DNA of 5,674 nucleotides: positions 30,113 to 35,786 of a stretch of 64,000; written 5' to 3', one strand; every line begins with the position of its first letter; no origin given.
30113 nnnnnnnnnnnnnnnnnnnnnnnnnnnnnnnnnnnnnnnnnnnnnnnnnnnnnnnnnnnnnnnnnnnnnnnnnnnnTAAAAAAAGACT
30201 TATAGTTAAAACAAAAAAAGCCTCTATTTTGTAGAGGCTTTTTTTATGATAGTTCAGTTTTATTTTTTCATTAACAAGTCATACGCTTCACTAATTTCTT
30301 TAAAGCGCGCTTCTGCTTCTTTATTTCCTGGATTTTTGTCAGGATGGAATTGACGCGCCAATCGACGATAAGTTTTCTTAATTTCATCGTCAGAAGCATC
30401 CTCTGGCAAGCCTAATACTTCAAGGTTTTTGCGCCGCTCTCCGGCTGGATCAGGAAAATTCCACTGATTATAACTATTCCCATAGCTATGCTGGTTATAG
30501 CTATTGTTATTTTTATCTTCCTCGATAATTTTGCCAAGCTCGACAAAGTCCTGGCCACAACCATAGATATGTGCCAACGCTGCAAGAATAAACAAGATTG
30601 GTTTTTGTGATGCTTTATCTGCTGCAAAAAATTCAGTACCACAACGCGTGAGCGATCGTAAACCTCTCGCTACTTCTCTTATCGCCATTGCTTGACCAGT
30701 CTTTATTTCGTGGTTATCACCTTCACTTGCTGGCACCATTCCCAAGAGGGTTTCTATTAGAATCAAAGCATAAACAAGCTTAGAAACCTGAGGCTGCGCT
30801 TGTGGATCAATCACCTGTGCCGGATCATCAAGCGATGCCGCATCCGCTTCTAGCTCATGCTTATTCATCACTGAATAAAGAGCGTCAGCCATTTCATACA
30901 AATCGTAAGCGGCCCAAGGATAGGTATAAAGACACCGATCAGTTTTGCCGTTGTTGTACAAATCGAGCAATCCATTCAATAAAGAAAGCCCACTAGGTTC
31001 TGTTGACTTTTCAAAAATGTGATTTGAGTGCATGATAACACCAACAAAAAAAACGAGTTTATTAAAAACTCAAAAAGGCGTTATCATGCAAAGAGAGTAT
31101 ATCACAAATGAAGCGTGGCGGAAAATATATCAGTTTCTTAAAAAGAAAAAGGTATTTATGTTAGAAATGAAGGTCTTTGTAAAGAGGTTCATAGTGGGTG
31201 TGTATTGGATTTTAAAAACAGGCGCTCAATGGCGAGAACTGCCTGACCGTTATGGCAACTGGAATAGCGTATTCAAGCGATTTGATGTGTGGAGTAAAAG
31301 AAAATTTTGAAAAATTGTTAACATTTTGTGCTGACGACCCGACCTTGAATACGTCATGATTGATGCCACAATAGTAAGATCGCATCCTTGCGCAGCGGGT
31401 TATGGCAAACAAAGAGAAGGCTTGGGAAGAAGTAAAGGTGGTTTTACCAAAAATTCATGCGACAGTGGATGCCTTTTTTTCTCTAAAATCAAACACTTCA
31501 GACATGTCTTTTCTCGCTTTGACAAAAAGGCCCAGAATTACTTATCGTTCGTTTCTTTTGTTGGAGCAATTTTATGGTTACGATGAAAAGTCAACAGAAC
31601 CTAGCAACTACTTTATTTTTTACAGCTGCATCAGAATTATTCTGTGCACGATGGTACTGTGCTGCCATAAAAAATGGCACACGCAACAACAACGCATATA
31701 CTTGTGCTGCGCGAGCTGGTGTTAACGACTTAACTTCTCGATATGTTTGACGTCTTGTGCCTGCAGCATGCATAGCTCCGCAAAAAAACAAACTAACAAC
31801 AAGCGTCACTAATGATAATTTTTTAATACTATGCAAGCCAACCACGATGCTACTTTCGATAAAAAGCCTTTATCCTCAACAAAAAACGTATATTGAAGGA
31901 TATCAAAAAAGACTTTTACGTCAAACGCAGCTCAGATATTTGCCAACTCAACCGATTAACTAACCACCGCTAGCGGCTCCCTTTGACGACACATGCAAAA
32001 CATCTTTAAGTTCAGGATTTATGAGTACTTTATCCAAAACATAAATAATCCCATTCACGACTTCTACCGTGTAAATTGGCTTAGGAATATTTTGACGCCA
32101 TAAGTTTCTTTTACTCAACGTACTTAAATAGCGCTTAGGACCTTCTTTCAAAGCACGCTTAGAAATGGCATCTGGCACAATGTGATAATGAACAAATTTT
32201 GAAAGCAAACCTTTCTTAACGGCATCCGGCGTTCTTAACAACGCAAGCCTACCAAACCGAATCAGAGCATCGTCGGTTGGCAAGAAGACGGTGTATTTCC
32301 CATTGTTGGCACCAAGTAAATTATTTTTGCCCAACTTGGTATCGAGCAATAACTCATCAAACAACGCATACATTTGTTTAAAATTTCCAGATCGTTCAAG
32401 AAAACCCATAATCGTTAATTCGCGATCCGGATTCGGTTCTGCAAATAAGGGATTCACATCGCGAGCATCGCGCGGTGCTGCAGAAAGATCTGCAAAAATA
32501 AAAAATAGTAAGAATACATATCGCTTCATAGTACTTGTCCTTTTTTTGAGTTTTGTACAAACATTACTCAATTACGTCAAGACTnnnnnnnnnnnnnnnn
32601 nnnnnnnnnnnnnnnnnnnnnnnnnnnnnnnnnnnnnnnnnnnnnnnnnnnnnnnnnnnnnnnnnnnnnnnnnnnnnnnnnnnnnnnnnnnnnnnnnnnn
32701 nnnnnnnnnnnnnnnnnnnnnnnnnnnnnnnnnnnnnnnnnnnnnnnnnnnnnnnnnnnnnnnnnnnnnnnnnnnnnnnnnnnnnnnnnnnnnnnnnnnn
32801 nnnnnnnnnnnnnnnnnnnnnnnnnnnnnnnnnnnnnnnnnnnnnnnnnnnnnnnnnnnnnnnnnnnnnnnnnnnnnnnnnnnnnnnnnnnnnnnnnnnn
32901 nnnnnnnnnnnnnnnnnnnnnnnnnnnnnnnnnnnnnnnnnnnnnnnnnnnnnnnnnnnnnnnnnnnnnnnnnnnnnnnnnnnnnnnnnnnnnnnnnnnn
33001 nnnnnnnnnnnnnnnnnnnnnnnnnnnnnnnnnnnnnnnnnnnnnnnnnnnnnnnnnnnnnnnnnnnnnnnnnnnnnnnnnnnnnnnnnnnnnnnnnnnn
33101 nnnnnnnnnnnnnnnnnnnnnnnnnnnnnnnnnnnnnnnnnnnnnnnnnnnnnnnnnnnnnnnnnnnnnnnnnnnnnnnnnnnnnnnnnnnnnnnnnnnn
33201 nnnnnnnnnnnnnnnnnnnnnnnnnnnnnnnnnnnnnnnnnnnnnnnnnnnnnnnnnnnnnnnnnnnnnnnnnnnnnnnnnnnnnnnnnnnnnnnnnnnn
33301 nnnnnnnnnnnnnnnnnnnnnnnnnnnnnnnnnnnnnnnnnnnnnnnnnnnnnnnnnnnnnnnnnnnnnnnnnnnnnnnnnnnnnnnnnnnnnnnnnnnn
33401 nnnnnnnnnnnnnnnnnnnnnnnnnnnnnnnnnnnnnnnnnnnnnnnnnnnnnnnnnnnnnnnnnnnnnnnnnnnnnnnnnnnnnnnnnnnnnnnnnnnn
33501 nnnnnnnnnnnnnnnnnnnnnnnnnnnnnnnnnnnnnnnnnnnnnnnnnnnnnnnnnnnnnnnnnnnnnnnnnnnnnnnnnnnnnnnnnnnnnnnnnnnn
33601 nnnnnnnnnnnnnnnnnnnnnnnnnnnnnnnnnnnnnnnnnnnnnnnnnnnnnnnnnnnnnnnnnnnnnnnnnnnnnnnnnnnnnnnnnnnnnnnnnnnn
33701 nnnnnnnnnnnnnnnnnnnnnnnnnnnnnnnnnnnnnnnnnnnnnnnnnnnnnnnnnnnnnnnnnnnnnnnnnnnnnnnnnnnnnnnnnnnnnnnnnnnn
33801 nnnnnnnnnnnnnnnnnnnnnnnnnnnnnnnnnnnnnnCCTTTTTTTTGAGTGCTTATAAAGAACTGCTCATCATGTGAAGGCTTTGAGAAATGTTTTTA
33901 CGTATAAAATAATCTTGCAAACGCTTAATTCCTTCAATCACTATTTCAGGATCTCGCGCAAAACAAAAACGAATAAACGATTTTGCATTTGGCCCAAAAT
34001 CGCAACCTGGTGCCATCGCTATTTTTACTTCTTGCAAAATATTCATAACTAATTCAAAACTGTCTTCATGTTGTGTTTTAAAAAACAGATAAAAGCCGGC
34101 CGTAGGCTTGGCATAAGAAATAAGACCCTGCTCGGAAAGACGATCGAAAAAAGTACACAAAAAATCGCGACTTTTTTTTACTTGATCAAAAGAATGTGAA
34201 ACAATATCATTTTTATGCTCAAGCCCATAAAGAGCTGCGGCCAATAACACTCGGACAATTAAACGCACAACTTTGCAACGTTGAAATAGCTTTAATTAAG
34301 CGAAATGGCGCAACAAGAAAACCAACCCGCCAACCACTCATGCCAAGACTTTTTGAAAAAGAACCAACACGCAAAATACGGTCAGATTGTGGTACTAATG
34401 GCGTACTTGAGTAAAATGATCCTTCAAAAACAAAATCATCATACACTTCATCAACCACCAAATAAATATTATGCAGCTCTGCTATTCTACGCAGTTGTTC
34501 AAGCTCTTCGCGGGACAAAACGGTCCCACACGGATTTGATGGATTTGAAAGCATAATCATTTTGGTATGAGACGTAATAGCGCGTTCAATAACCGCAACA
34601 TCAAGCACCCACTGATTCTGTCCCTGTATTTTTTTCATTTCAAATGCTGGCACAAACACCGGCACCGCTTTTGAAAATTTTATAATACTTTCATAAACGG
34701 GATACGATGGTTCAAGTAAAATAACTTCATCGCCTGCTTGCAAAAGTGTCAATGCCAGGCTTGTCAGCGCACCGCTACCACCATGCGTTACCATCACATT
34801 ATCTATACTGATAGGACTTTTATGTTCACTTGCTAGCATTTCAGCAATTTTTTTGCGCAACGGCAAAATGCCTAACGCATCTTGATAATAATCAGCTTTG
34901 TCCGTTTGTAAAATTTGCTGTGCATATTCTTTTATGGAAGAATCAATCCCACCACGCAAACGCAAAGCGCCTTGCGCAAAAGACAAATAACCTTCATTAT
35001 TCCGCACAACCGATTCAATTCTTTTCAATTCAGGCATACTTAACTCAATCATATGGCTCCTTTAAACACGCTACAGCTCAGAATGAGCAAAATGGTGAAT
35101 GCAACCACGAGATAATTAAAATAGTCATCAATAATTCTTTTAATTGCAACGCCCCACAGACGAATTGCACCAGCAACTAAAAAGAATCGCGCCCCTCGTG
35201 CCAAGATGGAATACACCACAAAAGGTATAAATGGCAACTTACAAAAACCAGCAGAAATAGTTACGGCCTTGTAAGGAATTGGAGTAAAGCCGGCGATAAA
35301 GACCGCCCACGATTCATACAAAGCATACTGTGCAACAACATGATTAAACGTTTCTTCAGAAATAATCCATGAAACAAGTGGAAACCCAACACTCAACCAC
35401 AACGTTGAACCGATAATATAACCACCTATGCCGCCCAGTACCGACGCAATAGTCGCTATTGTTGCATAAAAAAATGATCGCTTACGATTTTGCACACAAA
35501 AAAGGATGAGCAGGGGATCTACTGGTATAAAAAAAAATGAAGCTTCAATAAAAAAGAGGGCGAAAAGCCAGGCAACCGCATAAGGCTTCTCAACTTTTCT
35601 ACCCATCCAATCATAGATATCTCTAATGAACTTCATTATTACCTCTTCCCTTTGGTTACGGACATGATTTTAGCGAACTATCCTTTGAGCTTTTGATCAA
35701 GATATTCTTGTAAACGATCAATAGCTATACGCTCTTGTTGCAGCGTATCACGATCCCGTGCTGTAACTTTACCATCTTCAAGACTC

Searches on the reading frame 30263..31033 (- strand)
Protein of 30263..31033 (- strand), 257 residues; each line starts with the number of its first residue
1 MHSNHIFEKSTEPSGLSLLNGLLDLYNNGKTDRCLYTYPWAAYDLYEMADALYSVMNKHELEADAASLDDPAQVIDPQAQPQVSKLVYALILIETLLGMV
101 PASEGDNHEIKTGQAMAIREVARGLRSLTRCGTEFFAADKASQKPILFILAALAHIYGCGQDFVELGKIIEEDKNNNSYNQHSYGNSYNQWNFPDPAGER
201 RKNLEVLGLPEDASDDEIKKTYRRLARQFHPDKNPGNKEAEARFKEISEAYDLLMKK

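Call 95: search_protein_families(library=pfam, proteins=[window:30263-31033:-], max_evalue=0.0001)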
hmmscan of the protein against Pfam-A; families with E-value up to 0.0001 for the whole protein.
window:30263-31033:- (257 aa): 1 family
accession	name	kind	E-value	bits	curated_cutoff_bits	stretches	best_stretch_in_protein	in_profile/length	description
PF00226.36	DnaJ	-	5.7e-21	74.8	27.8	1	205-256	4-55/63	DnaJ domain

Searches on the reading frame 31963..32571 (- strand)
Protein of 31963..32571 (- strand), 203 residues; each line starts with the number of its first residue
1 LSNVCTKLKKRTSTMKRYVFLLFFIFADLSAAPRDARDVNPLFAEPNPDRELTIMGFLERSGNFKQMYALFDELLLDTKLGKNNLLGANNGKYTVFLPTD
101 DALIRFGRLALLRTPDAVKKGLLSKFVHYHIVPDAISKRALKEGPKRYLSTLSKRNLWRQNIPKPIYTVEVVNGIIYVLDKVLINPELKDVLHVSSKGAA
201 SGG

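Call 95: search_protein_families(library=pfam, proteins=[window:31963-32571:-], max_evalue=0.0001)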
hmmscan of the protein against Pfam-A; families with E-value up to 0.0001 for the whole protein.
window:31963-32571:- (203 aa): 1 family
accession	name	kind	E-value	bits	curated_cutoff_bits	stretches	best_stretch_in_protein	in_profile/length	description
PF02469.27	Fasciclin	-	8.5e-12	45.8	22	1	63-184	2-122/123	Fasciclin domain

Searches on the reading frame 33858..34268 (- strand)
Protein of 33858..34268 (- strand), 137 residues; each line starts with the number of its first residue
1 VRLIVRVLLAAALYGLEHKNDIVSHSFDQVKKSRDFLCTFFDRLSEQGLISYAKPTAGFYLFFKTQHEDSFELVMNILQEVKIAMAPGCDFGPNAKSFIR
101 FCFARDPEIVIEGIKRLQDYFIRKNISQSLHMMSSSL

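Call 95: search_protein_families(library=pfam, proteins=[window:33858-34268:-], max_evalue=0.0001)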
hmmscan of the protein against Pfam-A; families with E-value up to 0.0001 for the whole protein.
window:33858-34268:- (137 aa): 1 family
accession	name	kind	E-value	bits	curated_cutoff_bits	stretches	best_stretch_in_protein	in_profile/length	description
PF00155.27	Aminotran_1_2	-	1.7e-05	24.6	19.7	1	9-114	258-358/361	Aminotransferase class I and II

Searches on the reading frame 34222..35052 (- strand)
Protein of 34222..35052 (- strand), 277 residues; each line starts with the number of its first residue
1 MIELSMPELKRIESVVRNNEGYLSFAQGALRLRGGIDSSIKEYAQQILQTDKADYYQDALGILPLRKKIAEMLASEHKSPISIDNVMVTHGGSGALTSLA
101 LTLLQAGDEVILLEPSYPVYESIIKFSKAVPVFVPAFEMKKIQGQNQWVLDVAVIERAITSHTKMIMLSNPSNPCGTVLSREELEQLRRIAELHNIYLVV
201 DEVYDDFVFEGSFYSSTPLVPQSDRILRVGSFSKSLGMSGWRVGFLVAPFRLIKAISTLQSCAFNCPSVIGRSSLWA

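Call 95: search_protein_families(library=pfam, proteins=[window:34222-35052:-], max_evalue=0.0001)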
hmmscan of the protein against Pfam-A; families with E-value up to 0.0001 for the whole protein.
window:34222-35052:- (277 aa): 5 families
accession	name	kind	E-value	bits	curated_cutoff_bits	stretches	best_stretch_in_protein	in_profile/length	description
PF00155.27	Aminotran_1_2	-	6e-45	154.4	19.7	1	25-260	6-245/361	Aminotransferase class I and II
PF01212.27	Beta_elim_lyase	-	1.6e-08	34.7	27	1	55-201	27-168/288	Beta-eliminating lyase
PF01041.23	DegT_DnrJ_EryC1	-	1.6e-07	31.4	19.8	1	87-201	44-145/360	DegT/DnrJ/EryC1/StrS aminotransferase family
PF01053.26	Cys_Met_Meta_PP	-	4e-07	29.4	27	1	85-204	69-176/381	Cys/Met metabolism PLP-dependent enzyme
PF00266.25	Aminotran_5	-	4.6e-06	26.3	21.5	1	66-203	49-177/371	Aminotransferase class-V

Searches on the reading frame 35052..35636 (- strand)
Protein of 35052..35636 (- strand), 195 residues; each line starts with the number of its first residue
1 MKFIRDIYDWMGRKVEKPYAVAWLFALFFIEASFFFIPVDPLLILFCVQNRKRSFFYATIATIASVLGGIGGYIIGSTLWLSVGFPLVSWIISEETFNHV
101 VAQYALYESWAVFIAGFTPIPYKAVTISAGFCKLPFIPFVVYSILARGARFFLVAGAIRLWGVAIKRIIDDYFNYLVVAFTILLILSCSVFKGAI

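Call 95: search_protein_families(library=pfam, proteins=[window:35052-35636:-], max_evalue=0.0001)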
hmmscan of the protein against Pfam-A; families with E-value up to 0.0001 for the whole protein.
window:35052-35636:- (195 aa): 1 family
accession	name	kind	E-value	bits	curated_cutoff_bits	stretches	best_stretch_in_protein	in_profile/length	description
PF09335.16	VTT_dom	-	9.5e-09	36.2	33.9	1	38-158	2-121/123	VTT domain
